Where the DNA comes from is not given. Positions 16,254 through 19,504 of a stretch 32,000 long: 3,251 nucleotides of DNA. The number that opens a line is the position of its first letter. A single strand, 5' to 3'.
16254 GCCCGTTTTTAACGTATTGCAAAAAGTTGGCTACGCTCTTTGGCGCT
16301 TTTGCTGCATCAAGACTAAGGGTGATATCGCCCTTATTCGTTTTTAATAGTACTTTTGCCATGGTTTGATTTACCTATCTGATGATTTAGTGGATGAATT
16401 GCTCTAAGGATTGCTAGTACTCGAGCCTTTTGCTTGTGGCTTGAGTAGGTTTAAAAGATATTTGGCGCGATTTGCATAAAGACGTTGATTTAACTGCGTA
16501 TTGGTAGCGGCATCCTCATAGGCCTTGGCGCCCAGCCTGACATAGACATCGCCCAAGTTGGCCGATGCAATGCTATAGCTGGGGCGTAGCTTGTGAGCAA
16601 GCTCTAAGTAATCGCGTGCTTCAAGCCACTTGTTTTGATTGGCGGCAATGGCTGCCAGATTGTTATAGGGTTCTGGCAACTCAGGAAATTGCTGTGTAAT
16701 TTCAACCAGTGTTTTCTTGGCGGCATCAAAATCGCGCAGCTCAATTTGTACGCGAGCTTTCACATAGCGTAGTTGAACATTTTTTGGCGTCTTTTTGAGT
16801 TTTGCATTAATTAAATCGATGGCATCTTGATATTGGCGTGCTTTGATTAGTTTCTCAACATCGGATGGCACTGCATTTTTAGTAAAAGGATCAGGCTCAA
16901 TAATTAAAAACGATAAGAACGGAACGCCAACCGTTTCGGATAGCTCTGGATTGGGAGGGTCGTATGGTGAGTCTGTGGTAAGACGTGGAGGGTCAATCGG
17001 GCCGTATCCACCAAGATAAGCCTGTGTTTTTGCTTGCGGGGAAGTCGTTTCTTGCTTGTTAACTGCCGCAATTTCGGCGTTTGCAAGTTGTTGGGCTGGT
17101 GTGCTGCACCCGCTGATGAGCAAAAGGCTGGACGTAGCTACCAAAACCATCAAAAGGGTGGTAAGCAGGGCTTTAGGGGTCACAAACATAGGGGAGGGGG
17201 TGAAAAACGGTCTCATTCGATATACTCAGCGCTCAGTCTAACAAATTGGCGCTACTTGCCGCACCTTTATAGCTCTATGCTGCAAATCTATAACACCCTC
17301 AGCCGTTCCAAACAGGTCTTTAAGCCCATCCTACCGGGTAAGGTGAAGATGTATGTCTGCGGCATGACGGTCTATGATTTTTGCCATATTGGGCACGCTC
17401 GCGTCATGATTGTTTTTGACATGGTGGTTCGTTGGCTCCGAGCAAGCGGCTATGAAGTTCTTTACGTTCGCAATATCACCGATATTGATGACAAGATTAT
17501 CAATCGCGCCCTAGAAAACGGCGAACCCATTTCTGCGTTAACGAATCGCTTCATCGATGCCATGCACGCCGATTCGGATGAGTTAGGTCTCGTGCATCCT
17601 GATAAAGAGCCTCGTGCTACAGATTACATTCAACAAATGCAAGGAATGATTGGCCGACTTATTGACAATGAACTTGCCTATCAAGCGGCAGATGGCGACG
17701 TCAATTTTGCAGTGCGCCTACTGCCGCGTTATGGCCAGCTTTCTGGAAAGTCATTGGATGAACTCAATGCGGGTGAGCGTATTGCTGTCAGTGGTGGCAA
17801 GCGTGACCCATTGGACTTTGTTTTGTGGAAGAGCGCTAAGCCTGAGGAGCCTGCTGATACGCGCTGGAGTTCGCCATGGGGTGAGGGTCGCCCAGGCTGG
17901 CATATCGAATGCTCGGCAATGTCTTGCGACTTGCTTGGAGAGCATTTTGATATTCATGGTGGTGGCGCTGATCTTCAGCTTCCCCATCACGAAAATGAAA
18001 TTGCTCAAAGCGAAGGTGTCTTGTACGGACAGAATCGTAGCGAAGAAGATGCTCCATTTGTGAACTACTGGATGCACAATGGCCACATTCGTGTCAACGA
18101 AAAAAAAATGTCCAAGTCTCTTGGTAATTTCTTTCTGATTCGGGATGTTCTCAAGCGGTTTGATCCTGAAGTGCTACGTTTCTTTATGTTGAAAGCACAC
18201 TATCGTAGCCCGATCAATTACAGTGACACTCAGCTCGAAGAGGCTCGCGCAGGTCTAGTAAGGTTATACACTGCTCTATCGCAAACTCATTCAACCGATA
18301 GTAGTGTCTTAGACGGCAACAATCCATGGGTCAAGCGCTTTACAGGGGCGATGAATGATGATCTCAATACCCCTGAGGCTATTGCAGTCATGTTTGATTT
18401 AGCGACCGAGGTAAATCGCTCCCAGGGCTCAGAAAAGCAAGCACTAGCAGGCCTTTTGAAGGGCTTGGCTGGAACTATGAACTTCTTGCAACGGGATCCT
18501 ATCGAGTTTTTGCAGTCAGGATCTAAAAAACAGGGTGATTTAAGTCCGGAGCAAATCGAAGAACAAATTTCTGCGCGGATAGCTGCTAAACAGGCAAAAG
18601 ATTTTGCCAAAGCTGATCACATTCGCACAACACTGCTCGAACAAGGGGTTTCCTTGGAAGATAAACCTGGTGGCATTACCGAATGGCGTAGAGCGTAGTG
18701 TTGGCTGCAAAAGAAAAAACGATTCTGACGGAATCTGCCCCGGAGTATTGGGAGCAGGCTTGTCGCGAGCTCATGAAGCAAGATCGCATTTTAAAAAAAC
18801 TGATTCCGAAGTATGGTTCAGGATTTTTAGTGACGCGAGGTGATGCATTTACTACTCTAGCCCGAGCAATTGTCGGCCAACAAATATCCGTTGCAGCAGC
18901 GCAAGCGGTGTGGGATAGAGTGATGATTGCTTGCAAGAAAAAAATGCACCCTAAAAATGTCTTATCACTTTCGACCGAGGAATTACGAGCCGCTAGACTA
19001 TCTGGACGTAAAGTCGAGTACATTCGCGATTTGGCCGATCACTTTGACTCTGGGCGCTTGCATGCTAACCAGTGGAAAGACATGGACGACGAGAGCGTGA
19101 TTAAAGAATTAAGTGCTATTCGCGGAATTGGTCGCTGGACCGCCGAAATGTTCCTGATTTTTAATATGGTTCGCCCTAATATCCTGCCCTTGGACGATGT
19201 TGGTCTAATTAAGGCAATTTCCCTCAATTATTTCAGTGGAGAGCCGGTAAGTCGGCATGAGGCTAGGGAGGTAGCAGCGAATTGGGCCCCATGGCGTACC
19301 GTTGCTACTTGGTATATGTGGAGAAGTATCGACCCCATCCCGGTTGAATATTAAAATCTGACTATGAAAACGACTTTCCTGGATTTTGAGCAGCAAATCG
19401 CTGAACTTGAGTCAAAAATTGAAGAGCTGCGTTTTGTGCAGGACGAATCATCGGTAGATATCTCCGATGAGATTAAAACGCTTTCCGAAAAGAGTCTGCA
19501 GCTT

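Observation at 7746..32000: About one third of loci are broken: ongoing reductive genome evolution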

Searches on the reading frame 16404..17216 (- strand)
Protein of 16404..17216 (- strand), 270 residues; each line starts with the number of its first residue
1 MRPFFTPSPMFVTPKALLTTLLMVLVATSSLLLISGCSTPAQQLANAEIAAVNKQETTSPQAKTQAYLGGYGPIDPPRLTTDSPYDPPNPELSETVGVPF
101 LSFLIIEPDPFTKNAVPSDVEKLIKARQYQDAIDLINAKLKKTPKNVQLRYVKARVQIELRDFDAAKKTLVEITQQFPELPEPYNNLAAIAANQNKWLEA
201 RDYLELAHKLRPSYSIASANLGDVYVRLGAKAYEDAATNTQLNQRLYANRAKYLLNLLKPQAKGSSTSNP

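Call 54: search_protein_families(library=pfam, proteins=[window:16404-17216:-], max_evalue=0.001)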
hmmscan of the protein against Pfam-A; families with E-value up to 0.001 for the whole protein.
window:16404-17216:- (270 aa): 10 families
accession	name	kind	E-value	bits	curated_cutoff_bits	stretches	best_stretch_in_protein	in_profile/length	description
PF14559.12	TPR_19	-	1.2e-10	42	25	1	123-187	1-64/68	Tetratricopeptide repeat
PF13428.12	TPR_14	-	3.2e-06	27.7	23.5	0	148-189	2-43/44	Tetratricopeptide repeat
PF13432.12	TPR_16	-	5.6e-06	27.1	32.7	0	151-213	1-63/65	Tetratricopeptide repeat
PF13431.12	TPR_17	-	1.1e-05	25.7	24.4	0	175-201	7-33/34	Tetratricopeptide repeat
PF07719.23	TPR_2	-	8.8e-05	22.8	27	1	182-213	2-33/34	Tetratricopeptide repeat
PF12895.13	ANAPC3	-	0.00018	22.2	27.2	1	124-171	34-80/82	Anaphase-promoting complex, cyclosome, subunit 3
PF13371.12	TPR_9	-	0.00034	21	35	0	175-215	23-63/73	Tetratricopeptide repeat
PF00515.34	TPR_1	-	0.00057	20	27.8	0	183-214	3-34/34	Tetratricopeptide repeat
PF13424.12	TPR_12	-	0.00064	20.3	30.1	0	183-229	5-59/77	Tetratricopeptide repeat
PF09613.16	HrpB1_HrpK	-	0.00078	19.5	29.3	0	132-181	30-79/126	Bacterial type III secretion protein (HrpB1_HrpK)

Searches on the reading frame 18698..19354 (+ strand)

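Call 54: search_protein_families(library=pfam, proteins=[window:18698-19354:+], max_evalue=0.001)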
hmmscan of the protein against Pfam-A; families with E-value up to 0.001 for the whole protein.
window:18698-19354:+ (218 aa): 1 family
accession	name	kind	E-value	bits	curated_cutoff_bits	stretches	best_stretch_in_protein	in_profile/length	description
PF00730.31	HhH-GPD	-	6e-12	46.3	26.2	1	56-192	2-101/108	HhH-GPD superfamily base excision DNA repair protein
